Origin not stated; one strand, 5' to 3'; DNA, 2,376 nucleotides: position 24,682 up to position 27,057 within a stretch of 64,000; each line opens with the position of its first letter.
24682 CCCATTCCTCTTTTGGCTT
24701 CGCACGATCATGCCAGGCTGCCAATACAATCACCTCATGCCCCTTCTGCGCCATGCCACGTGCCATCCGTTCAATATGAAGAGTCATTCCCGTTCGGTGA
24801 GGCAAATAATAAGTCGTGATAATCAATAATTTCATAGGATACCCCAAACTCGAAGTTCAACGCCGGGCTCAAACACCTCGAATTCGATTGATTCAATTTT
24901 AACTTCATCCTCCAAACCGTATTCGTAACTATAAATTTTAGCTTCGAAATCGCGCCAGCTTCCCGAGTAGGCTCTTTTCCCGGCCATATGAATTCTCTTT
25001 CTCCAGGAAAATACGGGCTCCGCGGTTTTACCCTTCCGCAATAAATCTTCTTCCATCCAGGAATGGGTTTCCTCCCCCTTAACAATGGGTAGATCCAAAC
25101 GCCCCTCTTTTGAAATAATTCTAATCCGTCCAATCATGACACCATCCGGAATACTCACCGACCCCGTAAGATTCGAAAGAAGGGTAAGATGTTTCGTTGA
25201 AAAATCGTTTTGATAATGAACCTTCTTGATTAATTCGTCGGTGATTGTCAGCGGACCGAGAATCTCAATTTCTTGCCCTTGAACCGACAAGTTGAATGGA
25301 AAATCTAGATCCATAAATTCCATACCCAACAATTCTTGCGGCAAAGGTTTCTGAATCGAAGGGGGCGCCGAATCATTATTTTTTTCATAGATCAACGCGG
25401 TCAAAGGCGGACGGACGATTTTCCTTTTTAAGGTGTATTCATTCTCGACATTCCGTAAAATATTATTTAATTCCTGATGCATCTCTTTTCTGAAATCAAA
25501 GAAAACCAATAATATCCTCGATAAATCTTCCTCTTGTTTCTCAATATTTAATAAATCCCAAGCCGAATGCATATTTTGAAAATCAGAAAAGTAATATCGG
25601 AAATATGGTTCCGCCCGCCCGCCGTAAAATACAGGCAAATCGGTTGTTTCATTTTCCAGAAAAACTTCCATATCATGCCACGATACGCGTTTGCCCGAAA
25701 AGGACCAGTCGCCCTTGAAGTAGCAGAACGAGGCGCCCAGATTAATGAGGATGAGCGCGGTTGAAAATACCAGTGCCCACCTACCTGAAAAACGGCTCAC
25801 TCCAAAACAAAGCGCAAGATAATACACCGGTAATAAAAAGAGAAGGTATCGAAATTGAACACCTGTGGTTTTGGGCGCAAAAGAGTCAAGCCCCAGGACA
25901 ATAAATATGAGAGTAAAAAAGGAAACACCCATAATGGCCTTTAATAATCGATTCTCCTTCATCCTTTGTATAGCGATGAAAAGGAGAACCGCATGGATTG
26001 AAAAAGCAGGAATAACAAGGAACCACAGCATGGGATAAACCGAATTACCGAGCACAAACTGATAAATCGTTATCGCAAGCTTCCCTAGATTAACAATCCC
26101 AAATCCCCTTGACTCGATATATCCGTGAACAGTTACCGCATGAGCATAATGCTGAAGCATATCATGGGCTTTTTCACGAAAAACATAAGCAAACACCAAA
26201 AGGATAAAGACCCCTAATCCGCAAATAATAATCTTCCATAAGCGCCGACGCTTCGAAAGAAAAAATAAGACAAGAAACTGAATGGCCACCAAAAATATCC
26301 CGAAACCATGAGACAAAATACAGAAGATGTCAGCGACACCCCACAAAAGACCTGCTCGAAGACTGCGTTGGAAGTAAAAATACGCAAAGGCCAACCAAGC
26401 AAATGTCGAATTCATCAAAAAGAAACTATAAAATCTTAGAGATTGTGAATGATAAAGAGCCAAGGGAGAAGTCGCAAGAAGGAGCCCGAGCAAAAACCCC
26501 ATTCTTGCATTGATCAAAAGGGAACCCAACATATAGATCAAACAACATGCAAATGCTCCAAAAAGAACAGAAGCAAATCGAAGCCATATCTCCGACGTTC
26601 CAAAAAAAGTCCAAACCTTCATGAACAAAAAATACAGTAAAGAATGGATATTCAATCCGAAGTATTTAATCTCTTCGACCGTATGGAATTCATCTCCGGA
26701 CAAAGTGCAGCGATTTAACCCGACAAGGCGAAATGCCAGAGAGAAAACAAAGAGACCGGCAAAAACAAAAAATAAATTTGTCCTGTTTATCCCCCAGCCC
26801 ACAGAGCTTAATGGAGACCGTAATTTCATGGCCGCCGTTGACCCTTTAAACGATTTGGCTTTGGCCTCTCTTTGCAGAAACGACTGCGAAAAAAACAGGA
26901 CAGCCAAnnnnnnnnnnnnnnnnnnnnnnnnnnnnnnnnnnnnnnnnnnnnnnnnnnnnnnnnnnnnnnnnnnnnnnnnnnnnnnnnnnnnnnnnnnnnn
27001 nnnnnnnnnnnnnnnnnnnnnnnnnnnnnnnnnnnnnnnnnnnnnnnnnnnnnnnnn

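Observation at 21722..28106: UbiA-family polyprenyl-phosphate phosphoribosyltransferase adjacent to two GT-C transferases suggests a lipid-linked pentofuranose (DPA/DPR-like) donor pathway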

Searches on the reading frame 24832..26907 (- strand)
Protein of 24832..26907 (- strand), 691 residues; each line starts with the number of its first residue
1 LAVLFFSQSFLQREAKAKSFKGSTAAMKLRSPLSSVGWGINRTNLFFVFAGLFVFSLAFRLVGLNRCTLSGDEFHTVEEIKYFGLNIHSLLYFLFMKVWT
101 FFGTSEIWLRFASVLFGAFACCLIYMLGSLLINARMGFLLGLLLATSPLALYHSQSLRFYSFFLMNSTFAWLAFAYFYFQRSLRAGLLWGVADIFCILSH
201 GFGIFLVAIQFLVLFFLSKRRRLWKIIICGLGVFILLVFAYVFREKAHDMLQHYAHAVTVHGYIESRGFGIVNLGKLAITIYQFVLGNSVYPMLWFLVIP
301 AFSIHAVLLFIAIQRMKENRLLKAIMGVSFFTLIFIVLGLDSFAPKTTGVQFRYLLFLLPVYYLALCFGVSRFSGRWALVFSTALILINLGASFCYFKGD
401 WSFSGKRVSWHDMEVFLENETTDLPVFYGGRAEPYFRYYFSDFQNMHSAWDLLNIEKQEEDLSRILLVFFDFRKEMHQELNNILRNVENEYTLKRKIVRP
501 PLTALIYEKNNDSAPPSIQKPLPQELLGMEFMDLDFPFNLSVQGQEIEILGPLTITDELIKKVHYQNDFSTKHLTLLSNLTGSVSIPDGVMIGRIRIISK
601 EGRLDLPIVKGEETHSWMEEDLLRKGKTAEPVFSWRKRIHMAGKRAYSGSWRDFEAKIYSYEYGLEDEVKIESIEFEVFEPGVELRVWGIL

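Call 4: search_protein_families(library=pfam, proteins=[window:24832-26907:-], max_evalue=0.01)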
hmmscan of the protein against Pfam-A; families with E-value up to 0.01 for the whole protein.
window:24832-26907:- (691 aa): 2 families
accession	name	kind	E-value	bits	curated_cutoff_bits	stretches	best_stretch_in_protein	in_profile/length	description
PF13231.12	PMT_2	-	0.0012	19.5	26.1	1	91-240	5-155/160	Dolichyl-phosphate-mannose-protein mannosyltransferase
PF13567.11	DUF4131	-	0.006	16.7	31.6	1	204-267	11-76/165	Domain of unknown function (DUF4131)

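Call 5: search_protein_families(library=ncbifam, proteins=[window:24832-26907:-], max_evalue=0.01)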
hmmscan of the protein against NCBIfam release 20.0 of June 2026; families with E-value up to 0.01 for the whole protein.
window:24832-26907:- (691 aa): 0 families

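Call 20: search_solved_structures(query=window:24832-26829:-, max_evalue=10)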
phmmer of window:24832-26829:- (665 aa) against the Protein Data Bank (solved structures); distinct sequences matched with E-value up to 10: 1.
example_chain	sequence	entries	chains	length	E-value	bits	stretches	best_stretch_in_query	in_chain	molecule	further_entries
5hgc_A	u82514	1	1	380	0.58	11.9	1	363-411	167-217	Serpin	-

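Call 44: find_homologous_proteins(query=window:24832-26829:-)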
Query window:24832-26829:- (665 aa): 9 proteins with E <= 0.001 among 8000 candidates.
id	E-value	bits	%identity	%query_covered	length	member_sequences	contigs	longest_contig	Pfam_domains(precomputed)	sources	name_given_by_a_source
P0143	0.0e+0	1511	100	100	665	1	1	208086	-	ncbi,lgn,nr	ncbi:MAG: glycosyltransferase family 39 protein [Candidatus Omnitrophica bacterium]|nr:glycosyltrans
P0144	3.5e-16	77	25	58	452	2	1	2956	PF11028.15,PF13231.13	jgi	jgi:mannosyltransferase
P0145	3.9e-12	64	27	52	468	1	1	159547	PF13231.13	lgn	-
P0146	2.5e-11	61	27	61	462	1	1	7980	PF13231.13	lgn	-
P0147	1.3e-7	49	28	24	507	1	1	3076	PF13231.13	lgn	-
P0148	3.0e-6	44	26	30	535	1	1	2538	PF13231.13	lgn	-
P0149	6.5e-5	40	31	17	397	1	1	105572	PF13231.13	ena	-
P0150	1.5e-4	39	41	11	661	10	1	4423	PF13231.13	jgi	jgi:4-amino-4-deoxy-L-arabinose transferase-like glycosyltransferase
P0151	8.7e-4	36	28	25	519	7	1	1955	-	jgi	jgi:mannosyltransferase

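Call 56: predict_structure(alignment_id=A2)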
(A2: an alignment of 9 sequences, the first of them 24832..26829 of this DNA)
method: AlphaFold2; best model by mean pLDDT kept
length: 665 residues; sequences in the alignment: 9
mean_pLDDT: 57.6   pTM: 0.62
mean pLDDT of the five models: 57.6, 55.5, 55.4, 55.1, 49.4
residues with pLDDT >= 90: 62; 70-90: 149; 50-70: 183; < 50: 271
segments of 3 or more residues with pLDDT < 50: 1-13, 227-245, 318-324, 374-380, 430-438, 445-453, 464-665
pLDDT, mean of each block of 10 residues (from residue 1): 38 64 91 79 62 62 80 84 90 95 89 93 83 89 93 81 88 83 83 60 61 61 47 34 46 65 53 62 68 73 70 54 57 86 86 89 80 46 59 61 60 64 59 49 49 52 45 29 29 28 23 24 29 32 31 32 37 35 32 34 29 33 34 37 36 32 23
secondary structure, 60 per line:
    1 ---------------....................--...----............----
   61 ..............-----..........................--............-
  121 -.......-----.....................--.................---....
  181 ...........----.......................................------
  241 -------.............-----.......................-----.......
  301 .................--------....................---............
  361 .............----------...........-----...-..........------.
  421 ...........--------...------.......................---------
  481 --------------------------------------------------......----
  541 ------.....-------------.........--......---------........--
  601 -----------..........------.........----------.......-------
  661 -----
elements in order (helices of 4 or more, strands of 3 or more residues): H16-35 H45-56 H61-74 H80-105 H108-119 H122-128 H134-154 H157-173 H177-191 H196-234 H248-260 H266-288 H294-317 H326-345 H349-373 H384-394 E400-402 H404-413 E420-422 H423-431 E440-442 H449-471 H531-536 E547-551 E565-573 E576-581 H591-598 E612-621 E628-636 E647-653

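Call 58: fold_search(model_id=the predicted structure, library=pdb)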
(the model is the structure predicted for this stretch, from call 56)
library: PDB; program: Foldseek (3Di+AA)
matches with E <= 10: 415; with E <= 0.001: 24
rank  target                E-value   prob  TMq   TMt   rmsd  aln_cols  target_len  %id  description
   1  7oci_F                2.9e-06  1.00  0.40  0.41  12.8       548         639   12  Cryo-EM structure of yeast Ost6p containing oligosaccharyltransferase complex (released 2022-02-16)
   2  8b6l_I                6.4e-06  1.00  0.38  0.37  11.3       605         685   12  Subtomogram average of the human Sec61-TRAP-OSTA-translocon (released 2022-12-07)
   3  5ezm                  7.7e-06  1.00  0.41  0.49   8.3       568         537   12  Crystal Structure of ArnT from Cupriavidus metallidurans in the apo state (released 2016-02-17)
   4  8agc_A                9.6e-06  1.00  0.40  0.38  11.5       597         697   11  Structure of yeast oligosaccharylransferase complex with lipid-linked oligosaccharide and non-acceptor peptide bound (released 2022-12-07)
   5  9n9j_I                1.0e-05  1.00  0.37  0.36  11.5       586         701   13  Structure of a GRP94 folding intermediate engaged with a CCDC134- and FKBP11-bound secretory translocon (released 2025-11-19)
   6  6c26_A                1.2e-05  1.00  0.41  0.42  13.6       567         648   11  The Cryo-EM structure of a eukaryotic oligosaccharyl transferase complex (released 2018-01-31)
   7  8age_A                1.3e-05  1.00  0.41  0.42  10.9       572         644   12  Structure of yeast oligosaccharylransferase complex with acceptor peptide bound (released 2022-12-07)
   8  8agb_A                1.4e-05  1.00  0.39  0.41  13.2       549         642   13  Structure of yeast oligosaccharylransferase complex with lipid-linked oligosaccharide bound (released 2022-12-07)
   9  9s6t_A                1.6e-05  1.00  0.42  0.55   6.6       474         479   14  Ternary cryo-EM structure of chicken ALG12 with Dol25-PP-GlcNAc2Man7, Dol25-P-Man, and Fab (released 2026-03-18)
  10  6s7t_A                1.6e-05  1.00  0.41  0.39  10.7       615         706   12  Cryo-EM structure of human oligosaccharyltransferase complex OST-B (released 2019-12-18)
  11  5f15                  2.3e-05  1.00  0.44  0.52   6.8       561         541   13  Crystal Structure of ArnT from Cupriavidus metallidurans bound to Undecaprenyl phosphate (released 2016-02-17)
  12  8pn9_A                2.7e-05  1.00  0.42  0.42  10.1       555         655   12  Structure of human oligosaccharyltransferase OST-A complex bound to NGI-1 (released 2024-05-08)
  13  3waj                  2.7e-05  1.00  0.39  0.34  12.0       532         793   12  Crystal structure of the Archaeoglobus fulgidus oligosaccharyltransferase (O29867_ARCFU) complex with Zn and sulfate (released 2013-10-30)
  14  3rce_A                2.7e-05  1.00  0.39  0.38  10.4       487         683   12  Bacterial oligosaccharyltransferase PglB (released 2011-06-15)
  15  6s7o_A                3.3e-05  1.00  0.40  0.40  10.9       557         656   10  Cryo-EM structure of human oligosaccharyltransferase complex OST-A (released 2019-12-18)
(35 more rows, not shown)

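Call 88: find_encoding_contigs(protein=P0145, flank=8000, max_places=1)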
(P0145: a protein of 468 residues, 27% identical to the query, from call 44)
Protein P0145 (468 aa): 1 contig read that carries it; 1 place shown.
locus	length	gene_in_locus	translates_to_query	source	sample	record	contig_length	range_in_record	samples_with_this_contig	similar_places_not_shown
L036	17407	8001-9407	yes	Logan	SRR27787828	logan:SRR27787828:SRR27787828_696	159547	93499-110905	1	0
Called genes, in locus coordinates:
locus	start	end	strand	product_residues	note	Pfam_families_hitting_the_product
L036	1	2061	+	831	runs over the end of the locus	-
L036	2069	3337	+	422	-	PF01943:Polysacc_synt, PF13440:Polysacc_synt_3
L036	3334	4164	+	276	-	PF00535:Glycos_transf_2, PF10111:Glyco_tranf_2_2 (weak)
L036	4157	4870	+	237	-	PF13489:Methyltransf_23, PF07021:MetW, PF13847:Methyltransf_31, PF08241:Methyltransf_11, PF08242:Methyltransf_12, PF13649:Methyltransf_25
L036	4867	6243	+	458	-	PF13231:PMT_2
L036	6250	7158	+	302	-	PF13439:Glyco_transf_4 (faint), PF00534:Glycos_transf_1, PF13692:Glyco_trans_1_4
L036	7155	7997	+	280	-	PF00535:Glycos_transf_2, PF10111:Glyco_tranf_2_2, PF13641:Glyco_tranf_2_3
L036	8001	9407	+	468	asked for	PF13231:PMT_2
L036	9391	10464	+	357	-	PF13439:Glyco_transf_4, PF00534:Glycos_transf_1, PF13692:Glyco_trans_1_4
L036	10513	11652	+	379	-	PF00534:Glycos_transf_1, PF20706:GT4-conflict, PF13692:Glyco_trans_1_4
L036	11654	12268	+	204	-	PF00132:Hexapep, PF14602:Hexapep_2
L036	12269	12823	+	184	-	-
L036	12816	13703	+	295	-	PF00535:Glycos_transf_2, PF13641:Glyco_tranf_2_3, PF13632:Glyco_trans_2_3 (faint)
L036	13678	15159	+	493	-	PF04932:Wzy_C (weak)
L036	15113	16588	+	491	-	PF13231:PMT_2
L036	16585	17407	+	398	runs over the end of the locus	PF13439:Glyco_transf_4, PF00534:Glycos_transf_1, PF13692:Glyco_trans_1_4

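Call 89: find_encoding_contigs(protein=P0146, flank=8000, max_places=1)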
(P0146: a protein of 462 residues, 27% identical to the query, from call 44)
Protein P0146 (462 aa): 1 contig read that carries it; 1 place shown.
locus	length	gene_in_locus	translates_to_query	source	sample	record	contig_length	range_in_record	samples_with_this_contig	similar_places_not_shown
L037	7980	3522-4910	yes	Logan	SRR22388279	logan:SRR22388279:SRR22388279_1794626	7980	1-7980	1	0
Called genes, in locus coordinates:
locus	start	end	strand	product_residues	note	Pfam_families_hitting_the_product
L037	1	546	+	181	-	?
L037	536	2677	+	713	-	PF13231:PMT_2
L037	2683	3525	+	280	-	PF00535:Glycos_transf_2, PF10111:Glyco_tranf_2_2, PF13641:Glyco_tranf_2_3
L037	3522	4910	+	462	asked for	PF13231:PMT_2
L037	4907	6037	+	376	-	PF13439:Glyco_transf_4, PF13524:Glyco_trans_1_2 (faint), PF20706:GT4-conflict (faint), PF00534:Glycos_transf_1, PF13692:Glyco_trans_1_4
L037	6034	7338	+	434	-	-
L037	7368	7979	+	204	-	?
